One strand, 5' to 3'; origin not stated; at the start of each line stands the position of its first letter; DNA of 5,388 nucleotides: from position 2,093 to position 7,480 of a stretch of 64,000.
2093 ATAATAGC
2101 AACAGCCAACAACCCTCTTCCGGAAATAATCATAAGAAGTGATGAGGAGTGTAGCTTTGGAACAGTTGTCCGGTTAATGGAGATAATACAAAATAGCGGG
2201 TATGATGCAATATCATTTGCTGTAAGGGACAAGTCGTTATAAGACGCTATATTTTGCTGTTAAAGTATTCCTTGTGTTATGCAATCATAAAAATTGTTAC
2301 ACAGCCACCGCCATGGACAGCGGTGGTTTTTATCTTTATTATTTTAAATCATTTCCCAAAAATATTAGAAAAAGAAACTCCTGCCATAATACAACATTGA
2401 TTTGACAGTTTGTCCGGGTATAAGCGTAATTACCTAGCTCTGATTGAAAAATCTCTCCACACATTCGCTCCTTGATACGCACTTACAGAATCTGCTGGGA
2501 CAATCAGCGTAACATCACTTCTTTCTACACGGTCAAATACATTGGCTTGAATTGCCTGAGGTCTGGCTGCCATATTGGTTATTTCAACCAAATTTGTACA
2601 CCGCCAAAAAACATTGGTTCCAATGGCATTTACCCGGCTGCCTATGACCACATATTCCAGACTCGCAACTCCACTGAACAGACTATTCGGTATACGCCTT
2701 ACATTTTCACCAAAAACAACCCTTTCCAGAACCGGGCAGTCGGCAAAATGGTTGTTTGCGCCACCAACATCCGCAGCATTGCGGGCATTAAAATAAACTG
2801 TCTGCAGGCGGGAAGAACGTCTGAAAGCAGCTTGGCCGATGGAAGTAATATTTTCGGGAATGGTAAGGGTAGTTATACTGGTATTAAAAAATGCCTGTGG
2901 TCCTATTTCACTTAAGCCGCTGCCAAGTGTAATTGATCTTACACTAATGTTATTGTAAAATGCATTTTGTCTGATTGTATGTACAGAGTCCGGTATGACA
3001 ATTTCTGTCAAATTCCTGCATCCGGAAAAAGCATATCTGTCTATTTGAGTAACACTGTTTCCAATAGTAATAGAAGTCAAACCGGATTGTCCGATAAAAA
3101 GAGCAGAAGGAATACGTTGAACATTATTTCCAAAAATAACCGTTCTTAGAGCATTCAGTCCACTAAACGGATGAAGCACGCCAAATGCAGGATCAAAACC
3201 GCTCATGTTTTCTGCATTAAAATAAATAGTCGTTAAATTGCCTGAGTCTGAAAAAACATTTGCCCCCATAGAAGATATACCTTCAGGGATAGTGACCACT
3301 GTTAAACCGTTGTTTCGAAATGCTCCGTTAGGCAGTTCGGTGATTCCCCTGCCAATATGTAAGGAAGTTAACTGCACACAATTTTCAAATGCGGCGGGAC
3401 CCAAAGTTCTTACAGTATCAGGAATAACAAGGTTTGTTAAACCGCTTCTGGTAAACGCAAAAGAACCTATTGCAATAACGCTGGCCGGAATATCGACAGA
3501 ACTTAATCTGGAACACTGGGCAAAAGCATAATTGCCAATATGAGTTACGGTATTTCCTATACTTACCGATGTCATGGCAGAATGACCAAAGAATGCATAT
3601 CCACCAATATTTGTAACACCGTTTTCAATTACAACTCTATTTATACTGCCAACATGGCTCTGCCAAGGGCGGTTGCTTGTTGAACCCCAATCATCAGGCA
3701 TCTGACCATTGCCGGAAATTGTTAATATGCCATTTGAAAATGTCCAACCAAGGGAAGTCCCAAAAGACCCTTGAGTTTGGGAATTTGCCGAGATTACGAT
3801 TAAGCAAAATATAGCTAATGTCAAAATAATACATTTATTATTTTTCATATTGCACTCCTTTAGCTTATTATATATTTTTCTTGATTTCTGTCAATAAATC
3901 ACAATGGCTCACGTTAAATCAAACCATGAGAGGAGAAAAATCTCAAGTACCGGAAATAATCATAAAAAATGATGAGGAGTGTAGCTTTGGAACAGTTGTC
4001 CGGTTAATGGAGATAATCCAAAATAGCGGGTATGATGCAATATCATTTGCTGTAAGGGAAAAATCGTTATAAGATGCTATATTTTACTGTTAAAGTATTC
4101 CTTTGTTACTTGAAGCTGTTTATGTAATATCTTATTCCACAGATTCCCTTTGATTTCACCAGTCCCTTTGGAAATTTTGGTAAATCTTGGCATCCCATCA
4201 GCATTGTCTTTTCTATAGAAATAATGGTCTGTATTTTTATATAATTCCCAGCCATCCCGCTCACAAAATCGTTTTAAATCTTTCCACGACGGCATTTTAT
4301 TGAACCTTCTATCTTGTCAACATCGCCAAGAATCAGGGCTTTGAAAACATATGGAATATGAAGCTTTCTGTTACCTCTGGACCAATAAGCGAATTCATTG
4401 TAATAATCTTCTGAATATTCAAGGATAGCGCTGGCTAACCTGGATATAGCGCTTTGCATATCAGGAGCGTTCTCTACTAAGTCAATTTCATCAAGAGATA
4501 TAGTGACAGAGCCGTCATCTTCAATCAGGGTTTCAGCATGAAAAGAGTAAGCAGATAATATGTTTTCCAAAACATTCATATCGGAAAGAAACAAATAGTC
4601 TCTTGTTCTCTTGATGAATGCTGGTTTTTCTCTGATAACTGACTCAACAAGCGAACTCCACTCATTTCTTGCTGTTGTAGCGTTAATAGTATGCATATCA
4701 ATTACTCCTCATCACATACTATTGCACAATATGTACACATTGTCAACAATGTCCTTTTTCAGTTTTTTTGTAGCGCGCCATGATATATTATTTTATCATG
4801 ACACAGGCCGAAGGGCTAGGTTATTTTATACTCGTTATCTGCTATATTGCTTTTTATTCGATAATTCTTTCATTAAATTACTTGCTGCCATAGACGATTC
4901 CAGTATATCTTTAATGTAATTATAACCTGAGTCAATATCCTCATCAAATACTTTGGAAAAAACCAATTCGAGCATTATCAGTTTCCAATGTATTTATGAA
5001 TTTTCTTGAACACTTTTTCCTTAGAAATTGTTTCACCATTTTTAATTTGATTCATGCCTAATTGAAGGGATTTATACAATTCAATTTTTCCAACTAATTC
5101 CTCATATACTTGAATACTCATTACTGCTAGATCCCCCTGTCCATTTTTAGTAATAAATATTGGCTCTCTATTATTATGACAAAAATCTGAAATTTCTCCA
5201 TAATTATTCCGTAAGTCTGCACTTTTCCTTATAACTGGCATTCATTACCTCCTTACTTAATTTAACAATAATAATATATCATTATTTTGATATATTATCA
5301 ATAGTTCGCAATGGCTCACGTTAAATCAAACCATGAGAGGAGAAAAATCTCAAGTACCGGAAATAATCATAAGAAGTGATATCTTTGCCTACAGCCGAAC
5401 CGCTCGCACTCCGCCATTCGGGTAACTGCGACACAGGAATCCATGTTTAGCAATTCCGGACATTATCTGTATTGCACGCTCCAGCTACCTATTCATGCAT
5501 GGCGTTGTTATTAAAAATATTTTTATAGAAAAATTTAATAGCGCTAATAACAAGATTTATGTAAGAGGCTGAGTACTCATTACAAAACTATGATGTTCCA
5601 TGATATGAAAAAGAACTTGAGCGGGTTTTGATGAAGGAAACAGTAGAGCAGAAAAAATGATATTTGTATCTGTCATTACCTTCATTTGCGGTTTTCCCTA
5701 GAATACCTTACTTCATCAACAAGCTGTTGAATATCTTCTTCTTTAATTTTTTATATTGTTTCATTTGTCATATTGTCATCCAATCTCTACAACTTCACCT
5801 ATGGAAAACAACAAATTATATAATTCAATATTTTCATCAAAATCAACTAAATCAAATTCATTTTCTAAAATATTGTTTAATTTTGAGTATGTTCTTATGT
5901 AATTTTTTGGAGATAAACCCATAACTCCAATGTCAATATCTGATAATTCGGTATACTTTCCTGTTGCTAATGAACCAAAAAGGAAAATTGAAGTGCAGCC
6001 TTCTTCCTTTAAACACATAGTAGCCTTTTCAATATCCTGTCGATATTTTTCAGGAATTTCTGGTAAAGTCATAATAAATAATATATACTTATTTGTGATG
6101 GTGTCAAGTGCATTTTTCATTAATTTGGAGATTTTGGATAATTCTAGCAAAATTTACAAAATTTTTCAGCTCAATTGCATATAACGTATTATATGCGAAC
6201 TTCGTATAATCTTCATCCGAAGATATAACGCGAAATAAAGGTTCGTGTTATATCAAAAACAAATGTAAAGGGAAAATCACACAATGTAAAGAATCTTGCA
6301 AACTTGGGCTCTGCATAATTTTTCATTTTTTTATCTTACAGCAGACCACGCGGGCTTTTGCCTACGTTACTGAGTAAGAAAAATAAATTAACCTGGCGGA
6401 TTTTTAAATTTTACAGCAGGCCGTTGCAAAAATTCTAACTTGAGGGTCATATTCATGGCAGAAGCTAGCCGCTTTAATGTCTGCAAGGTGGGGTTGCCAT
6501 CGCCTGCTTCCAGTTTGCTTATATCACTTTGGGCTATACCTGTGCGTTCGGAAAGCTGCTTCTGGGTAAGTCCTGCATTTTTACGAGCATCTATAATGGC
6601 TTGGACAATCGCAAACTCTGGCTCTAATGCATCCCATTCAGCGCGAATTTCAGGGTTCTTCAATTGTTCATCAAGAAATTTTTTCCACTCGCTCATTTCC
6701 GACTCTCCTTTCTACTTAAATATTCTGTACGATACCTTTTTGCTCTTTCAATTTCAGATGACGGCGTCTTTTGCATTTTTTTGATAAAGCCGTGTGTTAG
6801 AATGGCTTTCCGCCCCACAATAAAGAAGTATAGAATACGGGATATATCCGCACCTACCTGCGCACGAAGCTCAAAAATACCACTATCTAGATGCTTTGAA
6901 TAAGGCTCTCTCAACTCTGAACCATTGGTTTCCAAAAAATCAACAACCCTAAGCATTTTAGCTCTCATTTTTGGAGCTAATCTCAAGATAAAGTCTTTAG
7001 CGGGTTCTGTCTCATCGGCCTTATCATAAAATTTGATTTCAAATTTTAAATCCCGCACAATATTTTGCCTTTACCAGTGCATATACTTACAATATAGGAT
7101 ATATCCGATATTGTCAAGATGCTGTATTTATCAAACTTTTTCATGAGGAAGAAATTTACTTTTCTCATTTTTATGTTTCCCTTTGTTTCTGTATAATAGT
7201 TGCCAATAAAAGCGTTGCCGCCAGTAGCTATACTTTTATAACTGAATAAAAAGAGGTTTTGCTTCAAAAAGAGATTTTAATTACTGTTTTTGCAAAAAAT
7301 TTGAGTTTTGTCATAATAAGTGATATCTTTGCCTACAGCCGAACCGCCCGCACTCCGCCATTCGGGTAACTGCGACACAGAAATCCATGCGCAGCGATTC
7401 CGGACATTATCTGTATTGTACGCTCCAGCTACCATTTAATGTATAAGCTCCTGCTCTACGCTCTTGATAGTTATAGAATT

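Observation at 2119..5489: LRR gene and toxin-antitoxin cassettes bracketed by direct repeats of the exbD 3' end: evidence of cassette insertion or recombination mosaic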

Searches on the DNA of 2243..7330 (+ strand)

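Call 66: search_dna_similar(query=window:2243-7330:+, collection=plasmids, mode=distant, max_rows=8)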
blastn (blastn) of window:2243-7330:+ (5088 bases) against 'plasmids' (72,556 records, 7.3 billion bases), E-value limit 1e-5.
Records with a match: 7; places in all: 7; records where one place covers at least 80% of the query: 0.
Best place of each record, by identity: 60-80% 7.
By first word of the organism name: Clostridium 3; Bacillus 3; Ruminococcus 1.
By predicted mobility (MOB-suite, as given by PLSDB): non-mobilizable 6; mobilizable 1.
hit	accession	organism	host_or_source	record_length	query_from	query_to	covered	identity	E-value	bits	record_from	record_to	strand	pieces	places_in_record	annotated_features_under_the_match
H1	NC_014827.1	Ruminococcus albus 7 = DSM 20455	-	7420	4266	4803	11%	69.8%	9e-54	222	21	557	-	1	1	type II toxin-antitoxin system RelE/ParE family toxin | helix-turn-helix transcriptional regulator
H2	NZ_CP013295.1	Clostridium botulinum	Microbial isolate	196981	1833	2058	4%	71.2%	3e-21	113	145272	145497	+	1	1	hypothetical protein (x2)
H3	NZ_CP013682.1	Clostridium botulinum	Microbial isolate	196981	1833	2058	4%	71.2%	3e-21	113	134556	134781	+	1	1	hypothetical protein (x2)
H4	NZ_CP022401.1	Clostridium botulinum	soil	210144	1833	2058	4%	70.3%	2e-18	104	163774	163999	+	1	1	type II toxin-antitoxin system HicA family toxin | hypothetical protein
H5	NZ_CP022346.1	Bacillus thuringiensis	soil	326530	1848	2053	4%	68.6%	3e-9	74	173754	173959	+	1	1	hypothetical protein (x2)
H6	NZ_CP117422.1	Bacillus cereus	-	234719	1867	2053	4%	71.4%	2e-11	81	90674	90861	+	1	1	none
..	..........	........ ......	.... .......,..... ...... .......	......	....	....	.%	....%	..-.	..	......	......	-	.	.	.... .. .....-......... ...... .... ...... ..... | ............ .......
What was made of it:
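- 6388..7058 (-): Gp49 (HigB/RelE-like) toxin gene (6693-7058) and HTH antitoxin gene (6388-6696). About 70% DNA identity to a RelE/ParE plus HTH pair on a Ruminococcus albus plasmid (call 66).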

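Call 67: search_dna_similar(query=window:2243-7330:+, collection=phages, mode=distant, max_rows=8)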
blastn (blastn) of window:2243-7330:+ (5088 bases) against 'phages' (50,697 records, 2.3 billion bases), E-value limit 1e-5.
Records with a match: 1; places in all: 1; records where one place covers at least 80% of the query: 0.
Best place of each record, by identity: 60-80% 1.
By first word of the organism name: Bacteriophage 1.
By host as written in the record: - 1.
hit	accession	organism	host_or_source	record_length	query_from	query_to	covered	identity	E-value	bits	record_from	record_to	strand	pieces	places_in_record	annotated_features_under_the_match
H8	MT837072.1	Bacteriophage sp.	human fecal samples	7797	4221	4672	9%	67.0%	2e-25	126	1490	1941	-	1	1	record has no annotation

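Call 68: get_annotated_region(hit=H4, flank=600)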
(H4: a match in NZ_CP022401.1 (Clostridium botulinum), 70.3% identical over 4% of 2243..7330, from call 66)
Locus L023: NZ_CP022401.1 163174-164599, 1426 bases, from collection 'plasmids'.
description: Clostridium botulinum strain Su0604 plasmid unnamed1, complete sequence
organism: Clostridium botulinum (NCBI taxid 1491)
taxonomy: Bacteria; Bacillota; Clostridia; Eubacteriales; Clostridiaceae; Clostridium; Clostridium botulinum
host: -; source: soil; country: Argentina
typing (MOB-suite, as given by PLSDB): non-mobilizable
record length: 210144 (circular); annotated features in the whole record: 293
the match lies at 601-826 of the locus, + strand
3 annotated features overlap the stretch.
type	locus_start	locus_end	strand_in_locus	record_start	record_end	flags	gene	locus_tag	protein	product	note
CDS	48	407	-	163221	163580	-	-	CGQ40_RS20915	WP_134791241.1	hypothetical protein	-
CDS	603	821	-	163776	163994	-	-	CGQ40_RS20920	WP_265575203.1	type II toxin-antitoxin system HicA family toxin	-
CDS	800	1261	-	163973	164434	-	-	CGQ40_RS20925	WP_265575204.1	hypothetical protein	-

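Call 69: get_annotated_region(hit=H7, flank=600)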
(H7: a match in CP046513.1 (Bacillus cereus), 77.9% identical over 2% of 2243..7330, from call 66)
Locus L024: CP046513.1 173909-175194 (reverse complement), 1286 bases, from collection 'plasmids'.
description: Bacillus cereus strain JHU plasmid p2, complete sequence
organism: Bacillus cereus (NCBI taxid 1396)
taxonomy: Bacteria; Bacillota; Bacilli; Bacillales; Bacillaceae; Bacillus; Bacillus cereus
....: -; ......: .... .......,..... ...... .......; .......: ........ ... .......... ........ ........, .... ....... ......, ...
typing (MOB-suite, as given by PLSDB): non-mobilizable; replicon rep_cluster_125; mating-pair formation MPF_T
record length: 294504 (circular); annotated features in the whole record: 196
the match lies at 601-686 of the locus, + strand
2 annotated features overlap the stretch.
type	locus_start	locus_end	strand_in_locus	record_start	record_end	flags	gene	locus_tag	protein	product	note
CDS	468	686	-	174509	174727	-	-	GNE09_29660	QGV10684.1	type II toxin-antitoxin system HicA family toxin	-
CDS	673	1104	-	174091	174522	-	-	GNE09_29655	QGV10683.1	hypothetical protein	-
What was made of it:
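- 4274..4696 (-): PHD_like antitoxin partner of hicA (140 aa). The same overlapping two-gene layout occurs on the plasmids (calls 68-69).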
